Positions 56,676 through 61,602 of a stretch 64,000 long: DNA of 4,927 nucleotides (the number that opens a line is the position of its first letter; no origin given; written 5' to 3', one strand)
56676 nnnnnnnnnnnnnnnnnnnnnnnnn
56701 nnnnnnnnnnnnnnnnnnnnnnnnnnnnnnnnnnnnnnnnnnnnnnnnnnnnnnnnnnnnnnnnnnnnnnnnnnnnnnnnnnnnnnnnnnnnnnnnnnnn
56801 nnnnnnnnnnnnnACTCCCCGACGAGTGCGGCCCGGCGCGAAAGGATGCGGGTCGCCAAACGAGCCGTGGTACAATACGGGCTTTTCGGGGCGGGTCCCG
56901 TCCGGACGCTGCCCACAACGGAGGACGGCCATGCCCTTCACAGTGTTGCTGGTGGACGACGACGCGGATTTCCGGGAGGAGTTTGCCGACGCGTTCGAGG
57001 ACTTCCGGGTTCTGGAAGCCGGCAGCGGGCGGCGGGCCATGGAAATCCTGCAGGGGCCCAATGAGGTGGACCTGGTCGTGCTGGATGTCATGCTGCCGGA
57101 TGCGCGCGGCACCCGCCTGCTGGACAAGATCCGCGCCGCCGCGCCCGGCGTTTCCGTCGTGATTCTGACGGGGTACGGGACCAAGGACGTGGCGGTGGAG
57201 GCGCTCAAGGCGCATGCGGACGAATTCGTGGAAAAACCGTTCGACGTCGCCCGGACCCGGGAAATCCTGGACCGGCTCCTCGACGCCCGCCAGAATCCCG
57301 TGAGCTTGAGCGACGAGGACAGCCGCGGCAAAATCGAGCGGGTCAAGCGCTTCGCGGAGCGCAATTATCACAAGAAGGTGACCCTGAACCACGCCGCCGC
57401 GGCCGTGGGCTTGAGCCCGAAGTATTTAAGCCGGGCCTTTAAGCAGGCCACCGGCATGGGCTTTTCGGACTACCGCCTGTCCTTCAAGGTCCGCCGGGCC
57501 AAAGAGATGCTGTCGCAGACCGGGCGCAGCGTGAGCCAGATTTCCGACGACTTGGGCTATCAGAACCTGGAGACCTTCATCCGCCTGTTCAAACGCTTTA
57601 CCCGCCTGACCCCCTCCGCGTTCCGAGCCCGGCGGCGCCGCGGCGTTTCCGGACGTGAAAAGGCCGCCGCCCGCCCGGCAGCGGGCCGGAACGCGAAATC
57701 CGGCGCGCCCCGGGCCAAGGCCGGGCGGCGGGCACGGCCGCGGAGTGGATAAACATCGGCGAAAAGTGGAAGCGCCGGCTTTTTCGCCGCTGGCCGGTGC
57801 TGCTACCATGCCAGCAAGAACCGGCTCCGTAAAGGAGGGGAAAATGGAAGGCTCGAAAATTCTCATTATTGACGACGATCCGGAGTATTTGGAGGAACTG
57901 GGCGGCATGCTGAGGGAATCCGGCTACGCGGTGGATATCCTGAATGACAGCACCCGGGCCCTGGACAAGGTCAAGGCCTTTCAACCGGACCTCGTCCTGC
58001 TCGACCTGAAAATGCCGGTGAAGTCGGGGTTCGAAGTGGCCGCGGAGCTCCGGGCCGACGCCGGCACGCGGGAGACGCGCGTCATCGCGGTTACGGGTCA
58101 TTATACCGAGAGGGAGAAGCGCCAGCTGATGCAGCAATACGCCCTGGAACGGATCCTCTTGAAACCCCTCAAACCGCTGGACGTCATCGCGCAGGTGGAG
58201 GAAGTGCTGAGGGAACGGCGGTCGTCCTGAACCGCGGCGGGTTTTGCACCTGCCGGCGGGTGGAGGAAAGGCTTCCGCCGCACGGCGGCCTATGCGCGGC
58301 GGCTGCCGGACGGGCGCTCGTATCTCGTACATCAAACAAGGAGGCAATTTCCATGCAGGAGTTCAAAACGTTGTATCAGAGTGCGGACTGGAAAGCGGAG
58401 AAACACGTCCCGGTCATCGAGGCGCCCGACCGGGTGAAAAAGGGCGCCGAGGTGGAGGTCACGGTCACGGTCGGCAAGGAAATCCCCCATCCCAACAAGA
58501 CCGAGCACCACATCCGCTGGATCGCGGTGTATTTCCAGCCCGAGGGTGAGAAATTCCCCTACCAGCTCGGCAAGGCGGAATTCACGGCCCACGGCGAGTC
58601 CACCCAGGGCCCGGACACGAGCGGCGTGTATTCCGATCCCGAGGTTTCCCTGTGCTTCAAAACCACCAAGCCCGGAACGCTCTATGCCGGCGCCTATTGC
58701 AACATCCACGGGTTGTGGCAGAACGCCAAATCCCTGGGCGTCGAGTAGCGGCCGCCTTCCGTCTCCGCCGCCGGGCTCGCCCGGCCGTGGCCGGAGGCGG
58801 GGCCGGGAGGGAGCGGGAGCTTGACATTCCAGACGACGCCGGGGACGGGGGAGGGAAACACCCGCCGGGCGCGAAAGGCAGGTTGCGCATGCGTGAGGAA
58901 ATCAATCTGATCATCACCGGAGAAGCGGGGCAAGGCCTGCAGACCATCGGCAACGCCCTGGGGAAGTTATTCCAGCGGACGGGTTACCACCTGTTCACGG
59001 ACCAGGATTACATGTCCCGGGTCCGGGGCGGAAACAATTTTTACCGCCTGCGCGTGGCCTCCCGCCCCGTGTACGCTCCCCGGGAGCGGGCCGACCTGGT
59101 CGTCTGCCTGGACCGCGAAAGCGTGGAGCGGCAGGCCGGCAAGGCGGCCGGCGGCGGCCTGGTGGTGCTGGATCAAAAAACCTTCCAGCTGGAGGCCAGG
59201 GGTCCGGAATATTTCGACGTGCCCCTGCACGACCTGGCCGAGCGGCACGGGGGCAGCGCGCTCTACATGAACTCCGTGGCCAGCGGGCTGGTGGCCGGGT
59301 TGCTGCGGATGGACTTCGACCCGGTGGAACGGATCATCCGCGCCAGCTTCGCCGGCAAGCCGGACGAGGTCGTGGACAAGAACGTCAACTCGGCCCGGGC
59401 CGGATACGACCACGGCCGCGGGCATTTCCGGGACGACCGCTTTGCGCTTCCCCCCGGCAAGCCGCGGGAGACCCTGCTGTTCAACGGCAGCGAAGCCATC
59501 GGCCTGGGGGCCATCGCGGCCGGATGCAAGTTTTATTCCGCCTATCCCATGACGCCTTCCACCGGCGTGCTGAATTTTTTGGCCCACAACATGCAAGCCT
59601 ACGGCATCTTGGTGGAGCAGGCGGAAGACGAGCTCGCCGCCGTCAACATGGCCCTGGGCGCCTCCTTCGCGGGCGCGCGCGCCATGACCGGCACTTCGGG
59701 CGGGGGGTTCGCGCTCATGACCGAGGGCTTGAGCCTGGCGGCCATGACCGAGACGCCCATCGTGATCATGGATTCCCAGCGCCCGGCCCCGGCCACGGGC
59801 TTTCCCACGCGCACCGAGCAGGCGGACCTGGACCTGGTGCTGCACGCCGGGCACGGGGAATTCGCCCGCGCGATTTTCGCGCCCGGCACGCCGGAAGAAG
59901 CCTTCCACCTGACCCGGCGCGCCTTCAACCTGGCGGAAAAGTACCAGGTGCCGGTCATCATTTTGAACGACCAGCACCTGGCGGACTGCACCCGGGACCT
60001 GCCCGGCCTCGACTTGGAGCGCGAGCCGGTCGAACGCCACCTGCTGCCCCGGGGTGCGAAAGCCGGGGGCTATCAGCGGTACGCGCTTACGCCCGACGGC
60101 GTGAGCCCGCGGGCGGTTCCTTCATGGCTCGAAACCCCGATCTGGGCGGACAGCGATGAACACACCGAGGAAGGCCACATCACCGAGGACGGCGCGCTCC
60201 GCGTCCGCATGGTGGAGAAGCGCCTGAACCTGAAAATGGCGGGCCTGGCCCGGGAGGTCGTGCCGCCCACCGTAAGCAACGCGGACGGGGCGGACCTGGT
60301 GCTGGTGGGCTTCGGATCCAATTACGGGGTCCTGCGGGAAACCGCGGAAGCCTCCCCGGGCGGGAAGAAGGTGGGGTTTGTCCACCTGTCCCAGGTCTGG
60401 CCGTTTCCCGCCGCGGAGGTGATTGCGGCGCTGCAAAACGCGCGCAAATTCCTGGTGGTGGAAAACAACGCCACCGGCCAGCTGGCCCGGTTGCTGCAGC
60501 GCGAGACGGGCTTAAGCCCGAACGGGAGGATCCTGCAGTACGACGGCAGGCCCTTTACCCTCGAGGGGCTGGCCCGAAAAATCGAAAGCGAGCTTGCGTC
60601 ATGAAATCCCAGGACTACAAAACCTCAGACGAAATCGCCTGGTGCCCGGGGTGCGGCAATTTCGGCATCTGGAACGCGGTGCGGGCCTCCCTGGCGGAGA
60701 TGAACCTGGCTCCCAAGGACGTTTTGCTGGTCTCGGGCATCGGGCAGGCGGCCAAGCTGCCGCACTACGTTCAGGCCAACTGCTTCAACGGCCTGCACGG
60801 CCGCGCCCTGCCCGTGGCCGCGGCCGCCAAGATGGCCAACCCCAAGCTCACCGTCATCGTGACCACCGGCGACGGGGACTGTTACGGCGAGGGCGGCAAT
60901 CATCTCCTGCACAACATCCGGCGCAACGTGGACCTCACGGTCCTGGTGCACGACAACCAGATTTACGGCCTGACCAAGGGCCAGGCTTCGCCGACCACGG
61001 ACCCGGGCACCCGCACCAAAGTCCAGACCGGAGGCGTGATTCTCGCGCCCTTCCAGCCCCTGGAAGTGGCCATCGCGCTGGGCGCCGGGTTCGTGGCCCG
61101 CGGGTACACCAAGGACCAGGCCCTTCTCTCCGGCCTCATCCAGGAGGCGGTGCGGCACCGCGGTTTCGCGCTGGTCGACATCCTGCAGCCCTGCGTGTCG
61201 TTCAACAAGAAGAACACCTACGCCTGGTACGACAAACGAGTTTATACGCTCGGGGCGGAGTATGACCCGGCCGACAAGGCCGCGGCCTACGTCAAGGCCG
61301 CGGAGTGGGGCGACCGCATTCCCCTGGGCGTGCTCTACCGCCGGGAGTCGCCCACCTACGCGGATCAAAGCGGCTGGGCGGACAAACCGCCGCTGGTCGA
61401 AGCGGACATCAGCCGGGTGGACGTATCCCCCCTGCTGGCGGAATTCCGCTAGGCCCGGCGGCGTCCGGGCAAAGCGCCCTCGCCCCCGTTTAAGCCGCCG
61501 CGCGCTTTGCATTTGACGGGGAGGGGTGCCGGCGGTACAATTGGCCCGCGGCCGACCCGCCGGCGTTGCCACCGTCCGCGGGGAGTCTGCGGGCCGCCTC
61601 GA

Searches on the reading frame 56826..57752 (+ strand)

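Call 32: search_protein_families(library=pfam, proteins=[window:56826-57752:+], max_evalue=0.01)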
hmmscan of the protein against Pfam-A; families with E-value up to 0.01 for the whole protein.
window:56826-57752:+ (308 aa): 4 families
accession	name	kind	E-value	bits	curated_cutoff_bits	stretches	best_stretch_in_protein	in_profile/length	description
PF00072.30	Response_reg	-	1.8e-23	83.3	30.2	1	40-147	1-109/111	Response regulator receiver domain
PF12833.13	HTH_18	-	2.6e-23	82.5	33.6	1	191-269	2-80/80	Helix-turn-helix domain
PF00165.29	HTH_AraC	-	3.6e-18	65.7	26.6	2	179-217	3-41/42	Bacterial regulatory helix-turn-helix proteins, AraC family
PF13551.12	HTH_29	-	0.0048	17.4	28.1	0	228-273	6-51/64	Winged helix-turn helix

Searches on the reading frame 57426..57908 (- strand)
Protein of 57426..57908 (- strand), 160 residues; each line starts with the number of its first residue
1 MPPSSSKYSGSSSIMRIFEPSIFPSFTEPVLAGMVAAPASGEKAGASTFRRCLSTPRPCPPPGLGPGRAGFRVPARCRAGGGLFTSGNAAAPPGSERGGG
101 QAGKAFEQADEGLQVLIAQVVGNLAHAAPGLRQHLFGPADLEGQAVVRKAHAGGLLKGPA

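Call 9: search_protein_families(library=pfam, proteins=[window:57426-57908:-], max_evalue=0.01)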
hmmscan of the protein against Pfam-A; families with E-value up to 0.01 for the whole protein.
window:57426-57908:- (160 aa): 0 families

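Call 31: find_encoding_contigs(protein=window:57426-57908:-, flank=10000, max_places=10)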
Protein window:57426-57908:- (160 aa): no gene with exactly this product is on record in the collection.

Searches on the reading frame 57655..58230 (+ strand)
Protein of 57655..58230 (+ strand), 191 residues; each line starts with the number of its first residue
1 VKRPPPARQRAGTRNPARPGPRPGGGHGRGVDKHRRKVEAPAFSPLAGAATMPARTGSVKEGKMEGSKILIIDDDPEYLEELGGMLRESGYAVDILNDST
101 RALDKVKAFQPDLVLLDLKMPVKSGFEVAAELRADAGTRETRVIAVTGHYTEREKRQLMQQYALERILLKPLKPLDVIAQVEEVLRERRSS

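Call 32: search_protein_families(library=pfam, proteins=[window:57655-58230:+], max_evalue=0.01)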
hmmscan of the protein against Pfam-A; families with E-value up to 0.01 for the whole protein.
window:57655-58230:+ (191 aa): 1 family
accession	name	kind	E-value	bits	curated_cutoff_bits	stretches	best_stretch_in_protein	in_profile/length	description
PF00072.30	Response_reg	-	2.4e-21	76.4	30.2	1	69-181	1-110/111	Response regulator receiver domain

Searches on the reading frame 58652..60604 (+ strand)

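Call 32: search_protein_families(library=pfam, proteins=[window:58652-60604:+], max_evalue=0.01)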
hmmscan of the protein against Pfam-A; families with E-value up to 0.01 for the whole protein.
window:58652-60604:+ (650 aa): 5 families
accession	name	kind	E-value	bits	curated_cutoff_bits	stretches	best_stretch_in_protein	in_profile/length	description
PF01855.24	POR_N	-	8.8e-53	179.8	27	1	286-519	2-227/231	Pyruvate flavodoxin/ferredoxin oxidoreductase, thiamine diP-bdg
PF01558.24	POR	-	4.2e-34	118.6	27.4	1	92-253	1-173/173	Pyruvate ferredoxin/flavodoxin oxidoreductase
PF17147.9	PFOR_II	-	5.4e-10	40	27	1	547-614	1-73/102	Pyruvate:ferredoxin oxidoreductase core domain II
PF02776.23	TPP_enzyme_N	-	0.0042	17.3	26.8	1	306-390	30-111/119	Thiamine pyrophosphate enzyme, N-terminal TPP binding domain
PF02780.25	Transketolase_C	-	0.0067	16.8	25.9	0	544-608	7-72/124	Transketolase, C-terminal domain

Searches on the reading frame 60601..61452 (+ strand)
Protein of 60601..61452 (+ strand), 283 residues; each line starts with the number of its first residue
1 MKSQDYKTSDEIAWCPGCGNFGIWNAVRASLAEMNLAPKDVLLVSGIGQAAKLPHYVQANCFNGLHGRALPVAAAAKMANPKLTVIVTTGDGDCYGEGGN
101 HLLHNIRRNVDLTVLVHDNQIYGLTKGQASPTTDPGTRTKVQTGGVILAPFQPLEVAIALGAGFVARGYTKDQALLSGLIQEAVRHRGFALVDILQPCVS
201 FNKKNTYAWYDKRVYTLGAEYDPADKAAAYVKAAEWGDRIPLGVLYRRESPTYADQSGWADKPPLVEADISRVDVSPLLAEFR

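Call 44: search_protein_families(library=pfam, proteins=[window:60601-61452:+], max_evalue=0.001)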
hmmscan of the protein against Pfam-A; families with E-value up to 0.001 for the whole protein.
window:60601-61452:+ (283 aa): 2 families
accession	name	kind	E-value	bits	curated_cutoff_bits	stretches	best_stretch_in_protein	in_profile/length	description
PF02775.26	TPP_enzyme_C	-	6.6e-29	101.1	21.9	1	52-194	17-151/151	Thiamine pyrophosphate enzyme, C-terminal TPP binding domain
PF12367.13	PFO_beta_C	-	3e-24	85.3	24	1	198-256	1-60/66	Pyruvate ferredoxin oxidoreductase beta subunit C terminal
